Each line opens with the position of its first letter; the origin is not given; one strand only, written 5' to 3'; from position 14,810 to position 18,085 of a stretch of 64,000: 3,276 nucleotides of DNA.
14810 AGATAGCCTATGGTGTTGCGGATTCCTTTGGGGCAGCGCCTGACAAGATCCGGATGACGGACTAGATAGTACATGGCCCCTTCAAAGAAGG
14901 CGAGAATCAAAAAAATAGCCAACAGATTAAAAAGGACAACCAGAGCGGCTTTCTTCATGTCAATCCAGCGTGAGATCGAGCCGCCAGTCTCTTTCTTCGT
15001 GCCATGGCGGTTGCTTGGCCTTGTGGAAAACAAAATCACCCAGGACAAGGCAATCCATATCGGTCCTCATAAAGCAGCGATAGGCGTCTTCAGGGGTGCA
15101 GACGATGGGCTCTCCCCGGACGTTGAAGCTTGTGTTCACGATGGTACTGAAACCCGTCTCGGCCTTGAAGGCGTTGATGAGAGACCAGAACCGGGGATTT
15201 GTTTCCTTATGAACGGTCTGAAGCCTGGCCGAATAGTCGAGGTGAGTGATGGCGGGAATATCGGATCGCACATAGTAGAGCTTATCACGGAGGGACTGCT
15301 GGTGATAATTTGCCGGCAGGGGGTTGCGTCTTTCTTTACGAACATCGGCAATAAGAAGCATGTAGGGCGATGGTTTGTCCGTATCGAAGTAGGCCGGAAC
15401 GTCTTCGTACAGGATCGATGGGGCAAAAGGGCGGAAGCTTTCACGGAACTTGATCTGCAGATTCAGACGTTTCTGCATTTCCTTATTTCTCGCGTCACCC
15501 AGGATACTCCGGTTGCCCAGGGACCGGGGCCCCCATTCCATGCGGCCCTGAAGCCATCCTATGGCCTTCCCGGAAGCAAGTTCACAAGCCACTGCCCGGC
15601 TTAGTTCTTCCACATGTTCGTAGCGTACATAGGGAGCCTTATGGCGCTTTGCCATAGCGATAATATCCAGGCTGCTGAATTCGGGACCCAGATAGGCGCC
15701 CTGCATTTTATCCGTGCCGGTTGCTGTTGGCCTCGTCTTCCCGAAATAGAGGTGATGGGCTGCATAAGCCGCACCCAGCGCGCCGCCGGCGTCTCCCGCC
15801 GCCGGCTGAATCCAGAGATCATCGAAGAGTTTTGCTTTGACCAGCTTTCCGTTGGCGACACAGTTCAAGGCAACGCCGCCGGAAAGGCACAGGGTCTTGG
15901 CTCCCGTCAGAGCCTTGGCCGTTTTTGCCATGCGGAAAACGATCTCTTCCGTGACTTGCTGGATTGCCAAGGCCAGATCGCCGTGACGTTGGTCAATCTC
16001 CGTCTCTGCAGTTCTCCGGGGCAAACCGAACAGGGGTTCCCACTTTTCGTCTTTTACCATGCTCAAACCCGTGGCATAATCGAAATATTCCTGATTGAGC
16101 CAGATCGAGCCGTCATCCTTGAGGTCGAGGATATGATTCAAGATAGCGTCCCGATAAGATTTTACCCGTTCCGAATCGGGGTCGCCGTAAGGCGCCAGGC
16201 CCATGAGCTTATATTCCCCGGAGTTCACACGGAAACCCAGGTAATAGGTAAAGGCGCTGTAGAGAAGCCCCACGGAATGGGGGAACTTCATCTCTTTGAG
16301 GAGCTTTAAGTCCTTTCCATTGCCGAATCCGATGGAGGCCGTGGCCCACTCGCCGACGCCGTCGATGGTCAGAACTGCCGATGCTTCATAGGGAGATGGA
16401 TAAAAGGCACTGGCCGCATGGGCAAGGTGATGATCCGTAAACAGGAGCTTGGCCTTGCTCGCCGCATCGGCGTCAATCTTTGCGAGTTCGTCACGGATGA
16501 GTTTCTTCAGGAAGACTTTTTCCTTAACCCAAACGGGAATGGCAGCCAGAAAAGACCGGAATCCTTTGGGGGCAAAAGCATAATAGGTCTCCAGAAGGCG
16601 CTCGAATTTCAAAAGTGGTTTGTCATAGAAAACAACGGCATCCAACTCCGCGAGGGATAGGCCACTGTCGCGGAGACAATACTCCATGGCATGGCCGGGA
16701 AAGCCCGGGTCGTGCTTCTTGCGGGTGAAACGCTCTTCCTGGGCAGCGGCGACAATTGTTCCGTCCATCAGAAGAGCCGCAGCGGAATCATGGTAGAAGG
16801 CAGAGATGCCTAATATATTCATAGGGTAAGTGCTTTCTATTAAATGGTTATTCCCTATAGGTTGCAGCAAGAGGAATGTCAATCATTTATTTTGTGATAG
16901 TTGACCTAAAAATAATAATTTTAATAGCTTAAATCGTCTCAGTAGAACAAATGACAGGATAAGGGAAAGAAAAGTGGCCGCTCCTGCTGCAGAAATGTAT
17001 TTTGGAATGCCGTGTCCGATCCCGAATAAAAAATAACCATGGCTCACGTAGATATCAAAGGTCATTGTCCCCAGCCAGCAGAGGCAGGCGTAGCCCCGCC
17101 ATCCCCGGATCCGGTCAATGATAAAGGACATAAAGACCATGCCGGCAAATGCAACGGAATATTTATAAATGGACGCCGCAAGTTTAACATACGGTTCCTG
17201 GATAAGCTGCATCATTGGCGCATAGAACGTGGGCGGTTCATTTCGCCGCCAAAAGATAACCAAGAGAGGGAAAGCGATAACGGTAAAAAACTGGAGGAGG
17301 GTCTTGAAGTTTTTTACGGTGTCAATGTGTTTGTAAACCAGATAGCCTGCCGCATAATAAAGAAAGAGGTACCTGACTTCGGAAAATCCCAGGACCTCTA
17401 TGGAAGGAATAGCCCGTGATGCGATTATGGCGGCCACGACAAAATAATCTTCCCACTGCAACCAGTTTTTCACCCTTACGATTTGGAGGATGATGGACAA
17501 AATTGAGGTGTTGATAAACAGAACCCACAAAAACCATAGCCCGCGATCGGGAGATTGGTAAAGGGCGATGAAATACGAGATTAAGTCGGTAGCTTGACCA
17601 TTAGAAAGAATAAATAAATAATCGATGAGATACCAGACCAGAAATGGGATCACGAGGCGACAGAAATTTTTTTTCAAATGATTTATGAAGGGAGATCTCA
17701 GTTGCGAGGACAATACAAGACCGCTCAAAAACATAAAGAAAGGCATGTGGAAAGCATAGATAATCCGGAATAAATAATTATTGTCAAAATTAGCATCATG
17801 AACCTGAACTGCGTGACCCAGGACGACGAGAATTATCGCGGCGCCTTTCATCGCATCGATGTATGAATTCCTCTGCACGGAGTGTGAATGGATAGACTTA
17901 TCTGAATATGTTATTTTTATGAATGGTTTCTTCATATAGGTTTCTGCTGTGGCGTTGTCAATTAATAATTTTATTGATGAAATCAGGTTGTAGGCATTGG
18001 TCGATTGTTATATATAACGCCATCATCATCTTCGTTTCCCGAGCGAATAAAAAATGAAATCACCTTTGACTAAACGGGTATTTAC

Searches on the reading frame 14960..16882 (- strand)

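Call 61: search_protein_families(library=pfam, proteins=[window:14960-16882:-], max_evalue=0.00001)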
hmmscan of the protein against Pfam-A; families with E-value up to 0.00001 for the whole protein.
window:14960-16882:- (640 aa): 2 families
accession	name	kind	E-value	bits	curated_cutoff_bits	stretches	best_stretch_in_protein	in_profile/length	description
PF02543.21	Carbam_trans_N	-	1.9e-95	320.6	24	1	23-372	2-345/346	Carbamoyltransferase N-terminus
PF16861.10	Carbam_trans_C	-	3.4e-72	241.9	27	1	433-621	2-170/170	Carbamoyltransferase C-terminus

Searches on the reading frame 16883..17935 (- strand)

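Call 61: search_protein_families(library=pfam, proteins=[window:16883-17935:-], max_evalue=0.00001)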
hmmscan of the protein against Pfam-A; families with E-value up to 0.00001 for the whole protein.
window:16883-17935:- (350 aa): 1 family
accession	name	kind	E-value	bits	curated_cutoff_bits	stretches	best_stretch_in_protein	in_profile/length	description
PF01757.29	Acyl_transf_3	-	8e-31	107.7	31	1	23-332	1-325/326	Acyltransferase domain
